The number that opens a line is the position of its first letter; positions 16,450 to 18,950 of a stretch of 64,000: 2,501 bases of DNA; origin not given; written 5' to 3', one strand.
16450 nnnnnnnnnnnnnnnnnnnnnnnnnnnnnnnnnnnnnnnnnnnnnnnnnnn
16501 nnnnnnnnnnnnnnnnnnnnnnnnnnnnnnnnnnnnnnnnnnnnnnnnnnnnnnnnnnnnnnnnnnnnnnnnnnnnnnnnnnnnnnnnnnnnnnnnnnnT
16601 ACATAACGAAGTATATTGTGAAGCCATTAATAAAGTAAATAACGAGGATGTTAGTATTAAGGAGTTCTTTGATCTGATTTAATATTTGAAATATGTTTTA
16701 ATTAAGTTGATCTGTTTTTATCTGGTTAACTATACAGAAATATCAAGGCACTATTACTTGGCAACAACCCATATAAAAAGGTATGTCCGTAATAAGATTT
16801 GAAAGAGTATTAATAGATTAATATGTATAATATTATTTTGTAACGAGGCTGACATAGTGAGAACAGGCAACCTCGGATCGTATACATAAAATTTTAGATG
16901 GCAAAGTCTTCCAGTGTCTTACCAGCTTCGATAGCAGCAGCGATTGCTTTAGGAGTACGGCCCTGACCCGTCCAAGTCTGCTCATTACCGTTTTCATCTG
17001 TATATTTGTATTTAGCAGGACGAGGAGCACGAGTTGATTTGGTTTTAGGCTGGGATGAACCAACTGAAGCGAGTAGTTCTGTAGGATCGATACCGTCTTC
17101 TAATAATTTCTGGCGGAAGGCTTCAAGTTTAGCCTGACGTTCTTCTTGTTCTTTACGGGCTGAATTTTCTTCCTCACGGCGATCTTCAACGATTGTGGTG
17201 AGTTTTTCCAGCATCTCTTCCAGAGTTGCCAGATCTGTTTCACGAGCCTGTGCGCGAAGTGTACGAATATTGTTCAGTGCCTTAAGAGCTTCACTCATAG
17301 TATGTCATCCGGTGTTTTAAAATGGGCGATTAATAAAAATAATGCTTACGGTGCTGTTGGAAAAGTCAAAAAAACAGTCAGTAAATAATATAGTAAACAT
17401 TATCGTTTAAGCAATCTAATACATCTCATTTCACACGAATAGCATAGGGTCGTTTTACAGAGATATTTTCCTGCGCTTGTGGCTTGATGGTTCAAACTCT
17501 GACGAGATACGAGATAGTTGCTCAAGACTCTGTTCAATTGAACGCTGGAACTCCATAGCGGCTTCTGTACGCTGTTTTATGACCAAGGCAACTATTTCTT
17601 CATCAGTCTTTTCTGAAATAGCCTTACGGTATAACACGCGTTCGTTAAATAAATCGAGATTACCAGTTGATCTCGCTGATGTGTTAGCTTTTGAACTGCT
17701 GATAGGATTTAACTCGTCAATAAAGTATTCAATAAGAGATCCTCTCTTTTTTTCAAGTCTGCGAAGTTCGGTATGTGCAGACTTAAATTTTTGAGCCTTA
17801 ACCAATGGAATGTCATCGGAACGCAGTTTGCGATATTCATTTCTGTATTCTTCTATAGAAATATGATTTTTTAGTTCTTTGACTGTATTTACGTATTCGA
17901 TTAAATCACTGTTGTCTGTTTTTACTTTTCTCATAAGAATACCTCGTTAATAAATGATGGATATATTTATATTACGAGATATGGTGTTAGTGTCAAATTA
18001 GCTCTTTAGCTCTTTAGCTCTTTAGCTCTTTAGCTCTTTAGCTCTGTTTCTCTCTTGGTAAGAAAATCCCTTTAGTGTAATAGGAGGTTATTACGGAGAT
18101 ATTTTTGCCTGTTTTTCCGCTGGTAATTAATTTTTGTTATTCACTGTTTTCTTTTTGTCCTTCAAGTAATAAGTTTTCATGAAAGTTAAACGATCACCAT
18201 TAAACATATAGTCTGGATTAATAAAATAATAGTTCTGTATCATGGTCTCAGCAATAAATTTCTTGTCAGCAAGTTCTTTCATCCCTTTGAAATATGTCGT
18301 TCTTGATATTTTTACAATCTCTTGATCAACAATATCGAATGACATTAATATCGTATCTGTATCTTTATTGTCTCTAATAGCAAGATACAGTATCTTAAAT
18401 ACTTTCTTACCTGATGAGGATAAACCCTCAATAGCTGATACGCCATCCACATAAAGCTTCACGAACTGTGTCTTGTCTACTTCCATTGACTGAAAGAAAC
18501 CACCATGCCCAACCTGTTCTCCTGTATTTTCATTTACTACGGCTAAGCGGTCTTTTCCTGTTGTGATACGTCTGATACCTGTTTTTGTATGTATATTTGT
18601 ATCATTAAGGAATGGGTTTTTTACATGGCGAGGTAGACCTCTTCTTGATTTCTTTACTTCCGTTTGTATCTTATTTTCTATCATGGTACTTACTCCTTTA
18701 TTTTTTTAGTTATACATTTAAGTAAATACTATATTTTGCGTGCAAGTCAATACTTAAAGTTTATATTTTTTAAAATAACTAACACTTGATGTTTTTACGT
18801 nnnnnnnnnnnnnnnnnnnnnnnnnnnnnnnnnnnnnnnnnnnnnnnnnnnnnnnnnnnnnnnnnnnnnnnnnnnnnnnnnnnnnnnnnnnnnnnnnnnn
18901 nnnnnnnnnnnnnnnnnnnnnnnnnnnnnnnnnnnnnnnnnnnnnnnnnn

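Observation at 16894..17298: Island-encoded H-NS paralogue next to defence genes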

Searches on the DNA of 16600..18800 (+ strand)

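Call 7: search_dna_similar(query=window:16600-18800:+, collection=ecoli_genomes, mode=near, max_rows=20)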
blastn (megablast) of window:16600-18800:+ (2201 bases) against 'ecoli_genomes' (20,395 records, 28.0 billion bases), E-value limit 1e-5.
Records with a match: 651; places in all: 793; records where one place covers at least 80% of the query: 278.
Genomes with a match: 651 of 5426; with a place that covers at least 80% of the query: 278. Places per genome that has any: lowest 1, median 1, highest 4. On chromosomes: 793 places; on plasmids: 0.
Best place of each record, by identity: 95-99% 132; 90-95% 383; 80-90% 135; 60-80% 1.
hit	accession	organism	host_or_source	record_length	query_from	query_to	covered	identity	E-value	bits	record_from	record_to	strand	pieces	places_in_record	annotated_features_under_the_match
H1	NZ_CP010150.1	Escherichia coli strain D7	dog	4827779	302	2201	85%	96.1%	0e+0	3054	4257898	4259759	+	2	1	replication/maintenance protein RepL | DUF4756 family protein | H-NS family histone-like protein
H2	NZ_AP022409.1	Escherichia coli strain STW0522-31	-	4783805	302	2201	85%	96.1%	0e+0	3054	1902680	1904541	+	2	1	replication/maintenance protein RepL | DUF4756 family protein | H-NS family histone-like protein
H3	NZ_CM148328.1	Escherichia coli strain 02B17CRGN002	Homo sapiens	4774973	302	2201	85%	96.1%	0e+0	3054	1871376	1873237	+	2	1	replication/maintenance protein RepL | DUF4756 family protein | H-NS family histone-like protein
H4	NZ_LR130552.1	Escherichia coli strain MS14386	Homo sapiens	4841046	302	2201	85%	96.1%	0e+0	3054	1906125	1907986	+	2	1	replication/maintenance protein RepL | DUF4756 family protein | H-NS family histone-like protein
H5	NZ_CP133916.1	Escherichia coli strain M23314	Homo sapiens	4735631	302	2201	85%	96.1%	0e+0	3052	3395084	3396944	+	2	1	replication/maintenance protein RepL | DUF4756 family protein | H-NS family histone-like protein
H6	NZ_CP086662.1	Escherichia coli strain E2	animal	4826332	305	2201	85%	96.1%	0e+0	3054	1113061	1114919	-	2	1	replication/maintenance protein RepL | DUF4756 family protein | H-NS family nucleoid-associated regulatory protein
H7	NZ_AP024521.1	Escherichia coli strain E189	Equus caballus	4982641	305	2201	85%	96.1%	0e+0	3054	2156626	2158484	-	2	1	replication/maintenance protein RepL | DUF4756 family protein | H-NS family nucleoid-associated regulatory protein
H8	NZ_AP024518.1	Escherichia coli strain E148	Equus caballus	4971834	305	2201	85%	96.1%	0e+0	3054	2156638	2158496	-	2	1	replication/maintenance protein RepL | DUF4756 family protein | H-NS family nucleoid-associated regulatory protein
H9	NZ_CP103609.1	Escherichia coli strain 4314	Homo sapiens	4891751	305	2201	85%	96.1%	0e+0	3054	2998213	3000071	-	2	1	replication/maintenance protein RepL | DUF4756 family protein | H-NS family histone-like protein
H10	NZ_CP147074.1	Escherichia coli strain JSWP021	municipal wastewater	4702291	305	2201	85%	96.1%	0e+0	3054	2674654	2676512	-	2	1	replication/maintenance protein RepL | DUF4756 family protein | H-NS family nucleoid-associated regulatory protein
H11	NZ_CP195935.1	Escherichia coli strain G5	Raw wastewater influent sample from the ...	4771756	305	2201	85%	96.1%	0e+0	3054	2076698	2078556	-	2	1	replication/maintenance protein RepL | DUF4756 family protein | H-NS family histone-like protein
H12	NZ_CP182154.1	Escherichia coli strain CUWW11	wastewater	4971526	305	2201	85%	96.1%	0e+0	3054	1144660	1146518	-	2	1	replication/maintenance protein RepL | DUF4756 family protein | H-NS family nucleoid-associated regulatory protein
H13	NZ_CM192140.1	Escherichia coli strain Ec-U9-2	Homo sapiens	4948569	305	2201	85%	96.1%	0e+0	3054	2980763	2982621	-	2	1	replication/maintenance protein RepL | DUF4756 family protein | H-NS family histone-like protein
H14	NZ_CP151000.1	Escherichia coli strain CUVET16-321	Dog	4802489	305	2201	85%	96.0%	0e+0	3048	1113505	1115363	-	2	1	replication/maintenance protein RepL | DUF4756 family protein | H-NS family nucleoid-associated regulatory protein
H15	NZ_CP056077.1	Escherichia coli strain MS1170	Gallus gallus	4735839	295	2201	85%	95.9%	0e+0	3021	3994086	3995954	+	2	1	replication/maintenance protein RepL | DUF4756 family protein | H-NS family histone-like protein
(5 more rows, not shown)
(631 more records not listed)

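Call 16: get_annotated_region(hit=H1, flank=8000)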
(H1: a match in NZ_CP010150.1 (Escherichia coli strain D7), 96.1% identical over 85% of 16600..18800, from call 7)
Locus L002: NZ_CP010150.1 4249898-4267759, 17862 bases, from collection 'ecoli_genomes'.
description: Escherichia coli strain D7 chromosome, complete genome
organism: Escherichia coli strain D7 (NCBI taxid 562)
replicon: chromosome; assembly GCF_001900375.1
host: dog; source: -; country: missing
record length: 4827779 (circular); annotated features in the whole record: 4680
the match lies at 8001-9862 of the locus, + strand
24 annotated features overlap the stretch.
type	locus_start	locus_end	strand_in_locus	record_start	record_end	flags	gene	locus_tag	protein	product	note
CDS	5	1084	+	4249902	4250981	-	cobT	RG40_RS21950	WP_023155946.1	nicotinate-nucleotide--dimethylbenzimidazole phosphoribosyltransferase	-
CDS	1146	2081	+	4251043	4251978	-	ldtA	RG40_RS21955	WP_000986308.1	L,D-transpeptidase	-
CDS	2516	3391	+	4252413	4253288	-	-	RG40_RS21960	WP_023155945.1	DUF6387 family protein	-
CDS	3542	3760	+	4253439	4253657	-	-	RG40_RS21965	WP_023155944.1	helix-turn-helix transcriptional regulator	-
CDS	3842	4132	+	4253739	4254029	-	-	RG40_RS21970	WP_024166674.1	hypothetical protein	-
CDS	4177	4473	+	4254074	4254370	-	-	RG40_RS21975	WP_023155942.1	hypothetical protein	-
CDS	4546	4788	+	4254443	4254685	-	-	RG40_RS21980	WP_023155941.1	H-NS family histone-like protein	-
CDS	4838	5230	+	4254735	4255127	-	-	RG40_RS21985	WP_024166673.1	hypothetical protein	-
CDS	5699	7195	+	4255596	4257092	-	-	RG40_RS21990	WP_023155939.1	serine/threonine-protein kinase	-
CDS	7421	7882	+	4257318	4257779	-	-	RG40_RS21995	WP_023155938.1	hypothetical protein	-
CDS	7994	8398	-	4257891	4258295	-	-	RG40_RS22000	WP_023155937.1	H-NS family histone-like protein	-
CDS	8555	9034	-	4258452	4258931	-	-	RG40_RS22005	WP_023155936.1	DUF4756 family protein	-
CDS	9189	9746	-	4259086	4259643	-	-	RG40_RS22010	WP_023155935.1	replication/maintenance protein RepL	-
CDS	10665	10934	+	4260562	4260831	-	-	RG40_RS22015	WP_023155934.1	hypothetical protein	-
CDS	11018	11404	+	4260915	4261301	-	-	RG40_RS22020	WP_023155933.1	hypothetical protein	-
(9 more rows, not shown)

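Call 24: search_dna_similar(query=window:17750-18300:+, collection=ecoli_genomes, mode=near, max_rows=60, rows=spread)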
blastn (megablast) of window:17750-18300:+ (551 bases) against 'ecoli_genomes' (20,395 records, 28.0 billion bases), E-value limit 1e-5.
Records with a match: 630; places in all: 958; records where one place covers at least 80% of the query: 145.
Genomes with a match: 630 of 5426; with a place that covers at least 80% of the query: 145. Places per genome that has any: lowest 1, median 2, highest 4. On chromosomes: 958 places; on plasmids: 0.
Best place of each record, by identity: 95-99% 3; 90-95% 511; 80-90% 116.
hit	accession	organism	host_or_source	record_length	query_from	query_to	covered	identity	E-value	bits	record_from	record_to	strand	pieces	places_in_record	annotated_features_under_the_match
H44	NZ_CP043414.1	Escherichia coli strain EC42405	bovine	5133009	1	551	96%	93.6%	2e-113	788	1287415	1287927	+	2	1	DUF4756 family protein | replication/maintenance protein RepL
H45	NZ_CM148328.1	Escherichia coli strain 02B17CRGN002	Homo sapiens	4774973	1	551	95%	92.8%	9e-106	762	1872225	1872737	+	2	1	DUF4756 family protein | replication/maintenance protein RepL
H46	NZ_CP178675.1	Escherichia coli strain VTB97074v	Chicken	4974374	1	551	92%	93.5%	2e-103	755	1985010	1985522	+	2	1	DUF4756 family protein | replication/maintenance protein RepL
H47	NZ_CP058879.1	Escherichia coli strain STLEFF_29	Stanley WWTPs_29 WWTPs effluent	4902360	1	551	92%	93.3%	2e-103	749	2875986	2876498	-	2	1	DUF4756 family protein | replication/maintenance protein RepL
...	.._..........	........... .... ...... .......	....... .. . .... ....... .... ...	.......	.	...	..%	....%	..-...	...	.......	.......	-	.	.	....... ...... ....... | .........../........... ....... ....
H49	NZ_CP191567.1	Escherichia coli strain TL20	patient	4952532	1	551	92%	93.3%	2e-103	749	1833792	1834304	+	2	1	DUF4756 family protein | replication/maintenance protein RepL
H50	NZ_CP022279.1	Escherichia coli strain STEC299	Marmota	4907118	1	551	92%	93.1%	2e-103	744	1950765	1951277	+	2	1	DUF4756 family protein | replication/maintenance protein RepL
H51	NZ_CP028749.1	Escherichia coli strain A26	Lagorchestes hirsutus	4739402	1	551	92%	93.1%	2e-103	744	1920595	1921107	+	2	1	DUF4756 family protein | replication/maintenance protein RepL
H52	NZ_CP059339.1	Escherichia coli strain MS8320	Homo sapiens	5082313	1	551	92%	93.1%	2e-103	744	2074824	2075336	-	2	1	DUF4756 family protein | replication/maintenance protein RepL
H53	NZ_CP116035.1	Escherichia coli strain FAH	Homo sapiens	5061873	1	551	92%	93.1%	2e-103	744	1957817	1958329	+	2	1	DUF4756 family protein | replication/maintenance protein RepL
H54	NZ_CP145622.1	Escherichia coli strain S1-ESP-02-A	Homo sapiens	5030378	1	551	92%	93.1%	2e-103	744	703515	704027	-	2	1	DUF4756 family protein | replication/maintenance protein RepL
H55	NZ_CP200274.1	Escherichia coli strain CREC7837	Homo sapiens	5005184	1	551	92%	93.1%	2e-103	744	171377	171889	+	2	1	DUF4756 family protein | replication/maintenance protein RepL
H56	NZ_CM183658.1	Escherichia coli strain GmF046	Homo sapiens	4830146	1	551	92%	93.1%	2e-103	744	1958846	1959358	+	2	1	DUF4756 family protein | replication/maintenance protein RepL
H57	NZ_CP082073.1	Escherichia coli strain MS20659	Homo sapiens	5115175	1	551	92%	92.9%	2e-103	738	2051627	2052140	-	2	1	DUF4756 family protein | replication/maintenance protein RepL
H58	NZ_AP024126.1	Escherichia coli strain NS-NP030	Bos taurus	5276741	1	253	46%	94.1%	4e-104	387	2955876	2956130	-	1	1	DUF4756 family protein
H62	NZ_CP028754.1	Escherichia coli strain A21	opossum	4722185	1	253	46%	92.5%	2e-97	364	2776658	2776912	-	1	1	DUF4756 family protein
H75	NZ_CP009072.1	Escherichia coli ATCC 25922 strain ATCC 25922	human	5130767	1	251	46%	90.5%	2e-87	331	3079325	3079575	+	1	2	DUF4756 family protein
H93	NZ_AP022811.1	Escherichia coli strain JE86-ST02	Homo sapiens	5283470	1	249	45%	87.3%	6e-73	283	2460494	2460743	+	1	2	DUF4756 family protein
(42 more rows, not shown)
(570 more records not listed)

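Call 43: get_annotated_region(hit=H58, flank=7000)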
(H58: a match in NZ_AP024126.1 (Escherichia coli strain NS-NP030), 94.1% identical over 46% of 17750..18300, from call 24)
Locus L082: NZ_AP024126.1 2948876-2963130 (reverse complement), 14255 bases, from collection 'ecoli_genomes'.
description: Escherichia coli strain NS-NP030 chromosome, complete genome
organism: Escherichia coli strain NS-NP030 (NCBI taxid 562)
replicon: chromosome; assembly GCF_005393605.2
host: Bos taurus; source: -; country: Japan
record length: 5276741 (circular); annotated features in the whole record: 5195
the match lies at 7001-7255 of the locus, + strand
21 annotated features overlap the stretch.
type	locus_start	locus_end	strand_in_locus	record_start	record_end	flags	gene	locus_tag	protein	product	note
CDS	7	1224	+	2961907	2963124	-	-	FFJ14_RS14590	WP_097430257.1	phage major capsid protein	-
CDS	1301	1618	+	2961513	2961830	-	-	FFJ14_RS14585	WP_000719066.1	head-tail connector protein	-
CDS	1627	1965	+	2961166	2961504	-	-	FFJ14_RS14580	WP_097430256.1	phage head closure protein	-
CDS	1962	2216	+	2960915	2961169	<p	-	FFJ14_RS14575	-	HK97-gp10 family putative phage morphogenesis protein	incomplete; partial in the middle of a contig; missing C-terminus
CDS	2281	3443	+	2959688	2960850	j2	-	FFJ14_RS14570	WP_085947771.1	IS3-like element IS3 family transposase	programmed frameshift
CDS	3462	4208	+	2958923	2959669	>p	-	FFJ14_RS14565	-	DUF6387 family protein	incomplete; partial in the middle of a contig; missing N-terminus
CDS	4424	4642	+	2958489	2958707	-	-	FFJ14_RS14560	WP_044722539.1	helix-turn-helix transcriptional regulator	-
CDS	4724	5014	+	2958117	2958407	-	-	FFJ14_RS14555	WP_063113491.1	hypothetical protein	-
CDS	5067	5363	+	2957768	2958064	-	-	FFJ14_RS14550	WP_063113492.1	hypothetical protein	-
CDS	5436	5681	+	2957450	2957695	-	-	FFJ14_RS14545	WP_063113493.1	H-NS family histone-like protein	-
CDS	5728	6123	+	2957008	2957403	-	-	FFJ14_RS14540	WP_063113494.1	hypothetical protein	-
CDS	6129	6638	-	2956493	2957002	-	-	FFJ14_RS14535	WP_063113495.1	hypothetical protein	-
CDS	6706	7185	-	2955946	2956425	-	-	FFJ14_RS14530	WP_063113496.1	DUF4756 family protein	-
CDS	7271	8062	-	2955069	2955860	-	-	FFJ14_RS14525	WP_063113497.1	hypothetical protein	-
CDS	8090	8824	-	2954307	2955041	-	-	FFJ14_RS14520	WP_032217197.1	replication/maintenance protein RepL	-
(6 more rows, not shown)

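Call 44: get_annotated_region(hit=H62, flank=7000)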
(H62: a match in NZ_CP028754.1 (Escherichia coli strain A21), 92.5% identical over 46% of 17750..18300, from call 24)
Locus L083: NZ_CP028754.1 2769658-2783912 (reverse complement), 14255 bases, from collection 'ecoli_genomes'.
description: Escherichia coli strain A21 chromosome, complete genome
organism: Escherichia coli strain A21 (NCBI taxid 562)
replicon: chromosome; assembly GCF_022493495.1
host: opossum; source: feces; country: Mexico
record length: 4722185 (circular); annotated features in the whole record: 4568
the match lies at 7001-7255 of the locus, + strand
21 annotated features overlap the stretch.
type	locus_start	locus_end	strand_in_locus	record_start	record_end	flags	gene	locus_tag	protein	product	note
CDS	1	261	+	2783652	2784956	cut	ybtS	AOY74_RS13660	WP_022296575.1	yersiniabactin biosynthesis salicylate synthase Irp9/YbtS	-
CDS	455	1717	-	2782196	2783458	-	-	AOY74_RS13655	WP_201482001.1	tyrosine-type recombinase/integrase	-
tRNA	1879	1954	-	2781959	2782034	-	-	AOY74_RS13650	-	tRNA-Asn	-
CDS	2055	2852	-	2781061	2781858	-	mtfA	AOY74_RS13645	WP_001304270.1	DgsA anti-repressor MtfA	-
tRNA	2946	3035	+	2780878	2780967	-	-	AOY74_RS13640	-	tRNA-Ser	-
CDS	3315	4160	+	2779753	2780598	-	-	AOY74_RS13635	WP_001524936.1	DUF6387 family protein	-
CDS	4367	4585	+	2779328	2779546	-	-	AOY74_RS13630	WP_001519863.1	helix-turn-helix transcriptional regulator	-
CDS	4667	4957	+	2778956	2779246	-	-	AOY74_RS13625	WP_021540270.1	hypothetical protein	-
CDS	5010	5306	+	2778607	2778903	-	-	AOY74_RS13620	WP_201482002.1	hypothetical protein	-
CDS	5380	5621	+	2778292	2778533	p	-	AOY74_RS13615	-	DNA-binding protein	frameshifted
CDS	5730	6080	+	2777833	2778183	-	-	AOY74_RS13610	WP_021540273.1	DUF6404 family protein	-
CDS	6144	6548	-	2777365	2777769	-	-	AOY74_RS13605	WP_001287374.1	H-NS family nucleoid-associated regulatory protein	-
CDS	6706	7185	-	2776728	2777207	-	-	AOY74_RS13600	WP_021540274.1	DUF4756 family protein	-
CDS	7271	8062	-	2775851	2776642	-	-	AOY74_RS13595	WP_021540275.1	hypothetical protein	-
CDS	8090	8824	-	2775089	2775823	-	-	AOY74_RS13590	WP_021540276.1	replication/maintenance protein RepL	-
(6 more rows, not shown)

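Call 45: get_annotated_region(hit=H75, flank=7000)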
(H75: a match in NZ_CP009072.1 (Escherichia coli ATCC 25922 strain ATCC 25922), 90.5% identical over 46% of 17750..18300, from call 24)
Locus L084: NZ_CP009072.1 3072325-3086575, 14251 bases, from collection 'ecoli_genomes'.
description: Escherichia coli ATCC 25922 chromosome, complete genome
organism: Escherichia coli ATCC 25922 strain ATCC 25922 (NCBI taxid 1322345)
replicon: chromosome; assembly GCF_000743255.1
host: -; source: human; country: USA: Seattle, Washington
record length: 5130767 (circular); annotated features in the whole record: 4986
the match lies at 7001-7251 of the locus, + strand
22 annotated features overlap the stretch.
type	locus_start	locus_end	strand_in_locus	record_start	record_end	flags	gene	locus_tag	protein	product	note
CDS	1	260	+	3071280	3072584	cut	ybtS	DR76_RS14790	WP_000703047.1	yersiniabactin biosynthesis salicylate synthase Irp9/YbtS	-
CDS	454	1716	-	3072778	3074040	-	-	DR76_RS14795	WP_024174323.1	tyrosine-type recombinase/integrase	-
tRNA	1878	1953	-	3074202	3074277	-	-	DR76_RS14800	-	tRNA-Asn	-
CDS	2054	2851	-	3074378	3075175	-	mtfA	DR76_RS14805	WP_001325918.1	DgsA anti-repressor MtfA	-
tRNA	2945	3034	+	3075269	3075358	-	-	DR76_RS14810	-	tRNA-Ser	-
CDS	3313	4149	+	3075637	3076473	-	-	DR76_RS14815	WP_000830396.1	DUF6387 family protein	-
CDS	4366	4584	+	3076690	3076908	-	-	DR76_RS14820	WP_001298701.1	helix-turn-helix transcriptional regulator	-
CDS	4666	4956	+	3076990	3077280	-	-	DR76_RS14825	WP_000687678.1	hypothetical protein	-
CDS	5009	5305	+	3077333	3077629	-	-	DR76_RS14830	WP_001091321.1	hypothetical protein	-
CDS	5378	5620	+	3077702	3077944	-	-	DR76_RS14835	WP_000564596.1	hypothetical protein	-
CDS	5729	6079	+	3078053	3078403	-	-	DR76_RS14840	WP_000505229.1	DUF6404 family protein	-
CDS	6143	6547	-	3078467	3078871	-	-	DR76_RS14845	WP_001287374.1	H-NS family nucleoid-associated regulatory protein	-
CDS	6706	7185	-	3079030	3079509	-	-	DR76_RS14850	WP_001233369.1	DUF4756 family protein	-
CDS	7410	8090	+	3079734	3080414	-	-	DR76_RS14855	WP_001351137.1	hypothetical protein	-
CDS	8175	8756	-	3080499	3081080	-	-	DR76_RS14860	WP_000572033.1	replication/maintenance protein RepL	-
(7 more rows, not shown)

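Call 46: get_annotated_region(hit=H93, flank=7000)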
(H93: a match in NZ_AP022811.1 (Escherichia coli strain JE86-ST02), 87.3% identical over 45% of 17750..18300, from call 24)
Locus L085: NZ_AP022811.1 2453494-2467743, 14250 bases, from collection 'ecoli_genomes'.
description: Escherichia coli strain JE86-ST02 chromosome, complete genome
organism: Escherichia coli strain JE86-ST02 (NCBI taxid 562)
replicon: chromosome; assembly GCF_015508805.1
host: Homo sapiens; source: -; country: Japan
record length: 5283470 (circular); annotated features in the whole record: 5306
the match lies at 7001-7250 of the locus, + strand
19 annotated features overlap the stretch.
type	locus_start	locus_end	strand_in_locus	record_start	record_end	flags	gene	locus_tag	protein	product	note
CDS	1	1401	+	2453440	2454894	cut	amn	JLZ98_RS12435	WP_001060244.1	AMP nucleosidase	-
CDS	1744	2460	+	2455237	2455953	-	yeeN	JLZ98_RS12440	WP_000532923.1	YebC/PmpR family DNA-binding transcriptional regulator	-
CDS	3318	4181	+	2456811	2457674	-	-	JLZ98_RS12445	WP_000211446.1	DUF6387 family protein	-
CDS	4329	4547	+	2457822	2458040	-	-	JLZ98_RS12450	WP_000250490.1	helix-turn-helix transcriptional regulator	-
CDS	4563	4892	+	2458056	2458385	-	-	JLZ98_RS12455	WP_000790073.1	hypothetical protein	-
CDS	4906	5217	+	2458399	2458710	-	-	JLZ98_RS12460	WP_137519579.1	hypothetical protein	-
CDS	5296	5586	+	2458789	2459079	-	-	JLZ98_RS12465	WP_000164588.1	hypothetical protein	-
CDS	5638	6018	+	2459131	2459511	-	-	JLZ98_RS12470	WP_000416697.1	hypothetical protein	-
CDS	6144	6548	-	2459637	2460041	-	-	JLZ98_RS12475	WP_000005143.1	H-NS family nucleoid-associated regulatory protein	-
CDS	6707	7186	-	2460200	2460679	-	-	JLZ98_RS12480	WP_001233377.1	DUF4756 family protein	-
CDS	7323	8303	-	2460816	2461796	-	-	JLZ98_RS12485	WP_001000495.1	competence protein CoiA family protein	-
CDS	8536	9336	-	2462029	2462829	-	-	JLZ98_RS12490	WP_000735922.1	hypothetical protein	-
CDS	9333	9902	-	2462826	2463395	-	-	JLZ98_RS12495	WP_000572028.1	replication/maintenance protein RepL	-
CDS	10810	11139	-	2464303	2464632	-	-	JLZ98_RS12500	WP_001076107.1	helix-turn-helix domain-containing protein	-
CDS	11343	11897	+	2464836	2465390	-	-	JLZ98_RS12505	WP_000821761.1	hypothetical protein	-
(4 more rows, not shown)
